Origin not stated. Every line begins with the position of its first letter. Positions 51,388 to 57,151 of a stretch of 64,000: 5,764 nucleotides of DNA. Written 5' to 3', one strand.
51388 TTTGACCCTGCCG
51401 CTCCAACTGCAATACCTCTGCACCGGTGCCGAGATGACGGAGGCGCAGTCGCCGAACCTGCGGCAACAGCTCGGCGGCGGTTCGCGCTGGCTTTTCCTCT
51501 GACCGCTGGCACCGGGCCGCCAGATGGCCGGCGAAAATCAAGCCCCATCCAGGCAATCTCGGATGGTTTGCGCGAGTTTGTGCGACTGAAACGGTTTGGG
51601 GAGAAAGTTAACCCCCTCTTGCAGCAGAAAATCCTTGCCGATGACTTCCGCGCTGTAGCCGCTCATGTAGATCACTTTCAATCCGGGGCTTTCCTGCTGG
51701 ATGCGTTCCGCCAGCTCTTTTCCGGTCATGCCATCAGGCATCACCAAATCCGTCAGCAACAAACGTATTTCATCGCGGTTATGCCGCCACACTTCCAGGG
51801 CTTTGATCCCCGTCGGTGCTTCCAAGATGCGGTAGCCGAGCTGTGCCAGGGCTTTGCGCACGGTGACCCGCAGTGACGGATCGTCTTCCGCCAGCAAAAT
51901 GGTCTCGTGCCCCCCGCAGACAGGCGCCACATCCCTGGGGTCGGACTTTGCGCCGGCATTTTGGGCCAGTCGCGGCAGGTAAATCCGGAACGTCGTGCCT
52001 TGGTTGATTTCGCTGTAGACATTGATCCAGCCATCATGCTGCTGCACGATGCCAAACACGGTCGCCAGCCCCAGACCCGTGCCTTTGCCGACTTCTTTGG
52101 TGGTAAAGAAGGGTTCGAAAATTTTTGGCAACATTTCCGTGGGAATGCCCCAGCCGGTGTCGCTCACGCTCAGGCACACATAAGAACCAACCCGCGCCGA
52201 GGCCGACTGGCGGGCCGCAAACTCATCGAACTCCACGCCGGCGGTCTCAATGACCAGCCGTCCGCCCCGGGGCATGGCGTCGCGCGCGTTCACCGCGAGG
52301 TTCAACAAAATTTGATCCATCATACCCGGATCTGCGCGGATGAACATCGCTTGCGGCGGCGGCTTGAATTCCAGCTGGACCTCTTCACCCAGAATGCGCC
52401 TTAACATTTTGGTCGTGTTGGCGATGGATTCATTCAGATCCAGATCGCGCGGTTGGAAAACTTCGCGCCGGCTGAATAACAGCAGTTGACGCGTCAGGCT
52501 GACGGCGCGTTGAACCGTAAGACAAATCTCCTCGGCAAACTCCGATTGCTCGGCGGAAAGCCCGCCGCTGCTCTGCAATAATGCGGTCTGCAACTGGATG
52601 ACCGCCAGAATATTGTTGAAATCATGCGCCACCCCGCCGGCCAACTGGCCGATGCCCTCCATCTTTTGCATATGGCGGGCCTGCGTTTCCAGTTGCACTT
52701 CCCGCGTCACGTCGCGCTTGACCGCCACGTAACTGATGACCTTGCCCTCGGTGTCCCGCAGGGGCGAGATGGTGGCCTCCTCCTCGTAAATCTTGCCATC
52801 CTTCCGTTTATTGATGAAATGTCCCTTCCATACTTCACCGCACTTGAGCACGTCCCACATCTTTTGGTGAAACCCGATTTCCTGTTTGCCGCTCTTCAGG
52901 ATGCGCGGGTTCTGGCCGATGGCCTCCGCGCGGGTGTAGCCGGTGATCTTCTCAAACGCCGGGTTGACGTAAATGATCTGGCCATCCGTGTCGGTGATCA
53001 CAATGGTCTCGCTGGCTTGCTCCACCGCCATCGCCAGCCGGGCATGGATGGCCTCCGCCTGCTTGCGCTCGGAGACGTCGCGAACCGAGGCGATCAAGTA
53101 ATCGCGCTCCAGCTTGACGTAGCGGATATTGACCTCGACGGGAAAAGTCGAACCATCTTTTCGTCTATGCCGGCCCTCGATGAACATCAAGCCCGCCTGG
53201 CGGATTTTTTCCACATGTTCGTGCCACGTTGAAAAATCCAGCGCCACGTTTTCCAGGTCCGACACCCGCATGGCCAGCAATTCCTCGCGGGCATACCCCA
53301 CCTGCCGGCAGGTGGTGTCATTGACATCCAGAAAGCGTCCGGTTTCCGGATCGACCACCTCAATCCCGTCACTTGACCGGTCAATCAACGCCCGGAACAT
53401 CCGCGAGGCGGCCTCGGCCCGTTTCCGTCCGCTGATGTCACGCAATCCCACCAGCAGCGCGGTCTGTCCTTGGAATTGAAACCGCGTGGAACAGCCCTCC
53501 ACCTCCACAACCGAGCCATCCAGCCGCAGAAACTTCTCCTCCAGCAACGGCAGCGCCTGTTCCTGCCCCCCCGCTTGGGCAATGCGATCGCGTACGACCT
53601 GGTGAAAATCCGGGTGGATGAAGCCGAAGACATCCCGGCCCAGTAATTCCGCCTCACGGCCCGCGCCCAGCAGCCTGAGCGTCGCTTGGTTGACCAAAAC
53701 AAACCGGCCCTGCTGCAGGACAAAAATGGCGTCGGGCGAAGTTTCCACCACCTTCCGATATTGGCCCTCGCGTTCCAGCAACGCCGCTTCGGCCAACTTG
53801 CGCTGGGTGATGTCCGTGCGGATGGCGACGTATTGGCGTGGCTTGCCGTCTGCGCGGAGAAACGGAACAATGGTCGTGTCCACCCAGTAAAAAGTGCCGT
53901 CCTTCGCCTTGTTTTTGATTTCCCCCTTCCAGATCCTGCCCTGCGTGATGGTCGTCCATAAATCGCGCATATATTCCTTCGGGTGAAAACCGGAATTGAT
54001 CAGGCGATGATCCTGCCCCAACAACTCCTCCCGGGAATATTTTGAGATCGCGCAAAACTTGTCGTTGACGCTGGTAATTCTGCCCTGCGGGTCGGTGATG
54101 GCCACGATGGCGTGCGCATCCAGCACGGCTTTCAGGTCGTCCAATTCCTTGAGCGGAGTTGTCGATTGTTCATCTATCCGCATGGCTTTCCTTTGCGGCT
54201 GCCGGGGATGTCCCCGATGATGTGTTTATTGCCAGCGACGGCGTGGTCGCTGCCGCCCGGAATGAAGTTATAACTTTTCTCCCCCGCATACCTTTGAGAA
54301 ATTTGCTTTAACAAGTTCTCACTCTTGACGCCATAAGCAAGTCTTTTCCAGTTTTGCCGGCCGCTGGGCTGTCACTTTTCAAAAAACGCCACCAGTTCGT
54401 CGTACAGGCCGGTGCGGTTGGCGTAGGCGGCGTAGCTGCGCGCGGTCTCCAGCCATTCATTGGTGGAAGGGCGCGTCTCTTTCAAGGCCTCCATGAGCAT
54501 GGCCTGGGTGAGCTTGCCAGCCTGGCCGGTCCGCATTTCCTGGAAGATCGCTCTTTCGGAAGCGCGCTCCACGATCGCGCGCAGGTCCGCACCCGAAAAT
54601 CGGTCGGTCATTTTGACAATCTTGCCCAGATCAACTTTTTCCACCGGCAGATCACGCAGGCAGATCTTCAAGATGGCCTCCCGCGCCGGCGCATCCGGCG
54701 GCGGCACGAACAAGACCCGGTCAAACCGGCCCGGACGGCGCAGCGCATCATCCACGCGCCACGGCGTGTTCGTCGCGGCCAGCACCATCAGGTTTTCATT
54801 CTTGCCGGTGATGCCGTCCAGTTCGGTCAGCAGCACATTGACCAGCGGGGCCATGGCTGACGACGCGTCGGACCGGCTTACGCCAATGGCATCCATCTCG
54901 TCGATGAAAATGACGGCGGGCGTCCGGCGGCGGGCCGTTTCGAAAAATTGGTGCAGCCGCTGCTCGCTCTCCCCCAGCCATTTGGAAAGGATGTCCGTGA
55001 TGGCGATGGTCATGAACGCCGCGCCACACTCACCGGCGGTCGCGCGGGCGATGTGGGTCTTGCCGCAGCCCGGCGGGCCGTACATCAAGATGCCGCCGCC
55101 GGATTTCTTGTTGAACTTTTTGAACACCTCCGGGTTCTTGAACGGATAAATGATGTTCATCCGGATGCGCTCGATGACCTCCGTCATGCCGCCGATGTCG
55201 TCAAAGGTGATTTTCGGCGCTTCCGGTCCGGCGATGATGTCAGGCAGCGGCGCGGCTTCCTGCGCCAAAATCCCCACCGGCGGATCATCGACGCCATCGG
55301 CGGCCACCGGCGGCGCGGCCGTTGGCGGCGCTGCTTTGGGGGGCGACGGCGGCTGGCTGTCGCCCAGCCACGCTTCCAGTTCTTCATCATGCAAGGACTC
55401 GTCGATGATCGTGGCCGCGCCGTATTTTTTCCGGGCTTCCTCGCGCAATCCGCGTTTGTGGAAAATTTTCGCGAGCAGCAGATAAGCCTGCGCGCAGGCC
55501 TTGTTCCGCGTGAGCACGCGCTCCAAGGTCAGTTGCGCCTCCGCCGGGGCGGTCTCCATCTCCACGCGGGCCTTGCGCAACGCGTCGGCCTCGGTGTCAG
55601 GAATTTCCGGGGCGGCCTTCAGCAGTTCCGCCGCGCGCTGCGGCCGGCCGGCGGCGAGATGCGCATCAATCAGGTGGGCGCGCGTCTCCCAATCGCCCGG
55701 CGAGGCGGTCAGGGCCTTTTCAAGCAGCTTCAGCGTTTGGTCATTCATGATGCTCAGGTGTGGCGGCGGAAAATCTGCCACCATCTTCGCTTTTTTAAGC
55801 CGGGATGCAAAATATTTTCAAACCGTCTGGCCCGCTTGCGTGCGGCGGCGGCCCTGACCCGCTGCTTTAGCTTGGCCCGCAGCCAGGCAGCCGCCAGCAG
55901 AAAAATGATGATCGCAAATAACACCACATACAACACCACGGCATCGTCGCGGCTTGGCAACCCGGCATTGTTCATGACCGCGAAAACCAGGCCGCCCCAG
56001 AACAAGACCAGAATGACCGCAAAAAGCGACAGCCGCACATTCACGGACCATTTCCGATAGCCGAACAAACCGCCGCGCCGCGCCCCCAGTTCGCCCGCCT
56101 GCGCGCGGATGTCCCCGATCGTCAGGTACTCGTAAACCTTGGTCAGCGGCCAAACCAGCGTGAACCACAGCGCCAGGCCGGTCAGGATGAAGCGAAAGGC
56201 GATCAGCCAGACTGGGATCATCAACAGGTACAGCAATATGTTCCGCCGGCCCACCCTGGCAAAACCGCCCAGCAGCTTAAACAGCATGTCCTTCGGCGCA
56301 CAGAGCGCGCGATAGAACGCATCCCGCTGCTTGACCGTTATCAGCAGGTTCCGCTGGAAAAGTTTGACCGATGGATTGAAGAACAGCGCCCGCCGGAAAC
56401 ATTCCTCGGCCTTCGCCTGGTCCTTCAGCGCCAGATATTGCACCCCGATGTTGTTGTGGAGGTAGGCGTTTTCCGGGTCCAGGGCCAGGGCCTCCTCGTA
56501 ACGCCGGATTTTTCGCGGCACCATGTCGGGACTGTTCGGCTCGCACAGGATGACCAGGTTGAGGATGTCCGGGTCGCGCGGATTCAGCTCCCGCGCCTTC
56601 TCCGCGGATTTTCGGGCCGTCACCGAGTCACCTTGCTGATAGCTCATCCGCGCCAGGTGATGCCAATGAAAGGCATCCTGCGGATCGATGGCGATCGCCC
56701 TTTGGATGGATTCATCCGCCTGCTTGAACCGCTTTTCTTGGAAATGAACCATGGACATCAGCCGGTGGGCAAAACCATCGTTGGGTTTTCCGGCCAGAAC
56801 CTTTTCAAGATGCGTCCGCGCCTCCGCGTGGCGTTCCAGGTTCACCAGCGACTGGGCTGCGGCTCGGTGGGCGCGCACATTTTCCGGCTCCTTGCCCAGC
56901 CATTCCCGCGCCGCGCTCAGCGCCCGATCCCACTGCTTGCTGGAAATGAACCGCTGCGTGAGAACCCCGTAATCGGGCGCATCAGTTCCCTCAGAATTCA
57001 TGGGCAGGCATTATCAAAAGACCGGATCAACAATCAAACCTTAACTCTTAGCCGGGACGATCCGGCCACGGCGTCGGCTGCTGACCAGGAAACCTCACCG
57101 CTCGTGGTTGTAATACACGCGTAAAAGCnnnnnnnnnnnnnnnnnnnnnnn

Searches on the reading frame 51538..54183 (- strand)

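Call 35: search_protein_families(library=pfam, proteins=[window:51538-54183:-], max_evalue=0.00001)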
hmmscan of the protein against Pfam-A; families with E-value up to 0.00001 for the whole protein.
window:51538-54183:- (881 aa): 8 families
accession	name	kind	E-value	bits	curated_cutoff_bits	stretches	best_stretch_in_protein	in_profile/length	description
PF13426.13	PAS_9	-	1.4e-61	205.6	27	4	392-493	2-102/103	PAS domain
PF00989.32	PAS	-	2.1e-55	186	22.6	4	386-492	6-113/113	PAS fold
PF08448.16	PAS_4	-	1.3e-36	125.6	23.1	2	388-496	2-109/110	PAS fold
PF08447.18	PAS_3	-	3.4e-32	111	25.6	2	37-121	2-88/89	PAS fold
PF13188.13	PAS_8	-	1.7e-31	107.5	21.8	2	381-423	1-44/65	PAS domain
PF02518.31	HATPase_c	-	1.4e-21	77.4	26.4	1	618-738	2-109/111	Histidine kinase-, DNA gyrase B-, and HSP90-like ATPase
PF00072.30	Response_reg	-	4.4e-18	65.9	30.2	1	762-874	1-110/111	Response regulator receiver domain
PF00512.31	HisKA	-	1e-10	41.9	26.9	1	512-574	3-64/66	His Kinase A (phospho-acceptor) domain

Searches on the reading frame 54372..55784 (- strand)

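Call 73: search_protein_families(library=pfam, proteins=[window:54372-55784:-], max_evalue=0.00001)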
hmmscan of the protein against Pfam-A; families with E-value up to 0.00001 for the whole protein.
window:54372-55784:- (470 aa): 4 families
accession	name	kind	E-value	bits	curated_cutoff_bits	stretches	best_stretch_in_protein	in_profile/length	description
PF00004.35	AAA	-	1.5e-40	139.1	21.2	1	232-361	1-130/131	ATPase family associated with various cellular activities (AAA)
PF14559.12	TPR_19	-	2.9e-11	43.9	25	1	15-65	8-60/68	Tetratricopeptide repeat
PF17862.7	AAA_lid_3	-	1.6e-08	34.4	27.2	1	384-419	2-37/45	AAA+ lid domain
PF13432.12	TPR_16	-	2.7e-08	34.5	32.7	0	80-124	13-56/65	Tetratricopeptide repeat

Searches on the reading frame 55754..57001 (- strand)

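Call 73: search_protein_families(library=pfam, proteins=[window:55754-57001:-], max_evalue=0.00001)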
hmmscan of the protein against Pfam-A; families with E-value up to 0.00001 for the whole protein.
window:55754-57001:- (415 aa): 12 families
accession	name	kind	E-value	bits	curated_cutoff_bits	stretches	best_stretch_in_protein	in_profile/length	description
PF07719.23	TPR_2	-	4.9e-21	73.5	27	0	179-210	1-32/34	Tetratricopeptide repeat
PF00515.34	TPR_1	-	1e-16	60.3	27.8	1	179-211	1-33/34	Tetratricopeptide repeat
PF14559.12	TPR_19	-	7.7e-16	58.6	25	1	19-83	2-66/68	Tetratricopeptide repeat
PF13431.12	TPR_17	-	7.7e-14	51.2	24.4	0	168-200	2-34/34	Tetratricopeptide repeat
PF23914.1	TPR_CcmH_CycH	-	2.5e-13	50.6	42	1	103-206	43-148/158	Cytochrome c-type biogenesis protein H TPR domain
PF13428.12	TPR_14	-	3.1e-13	49.4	23.5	0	43-81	2-40/44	Tetratricopeptide repeat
PF13181.12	TPR_8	-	2.1e-12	46.6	25.7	0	82-109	7-34/34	Tetratricopeptide repeat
PF13432.12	TPR_16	-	4.4e-12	46.6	32.7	0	23-75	12-64/65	Tetratricopeptide repeat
PF13371.12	TPR_9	-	1.4e-10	41.4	35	0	15-85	2-72/73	Tetratricopeptide repeat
PF13414.12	TPR_11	-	4.6e-10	39.5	26.8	0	165-190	14-39/42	TPR repeat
PF13424.12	TPR_12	-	3e-09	37.4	30.1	0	24-71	26-74/77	Tetratricopeptide repeat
PF12895.13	ANAPC3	-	1.2e-08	35.6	27.2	0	16-67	31-81/82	Anaphase-promoting complex, cyclosome, subunit 3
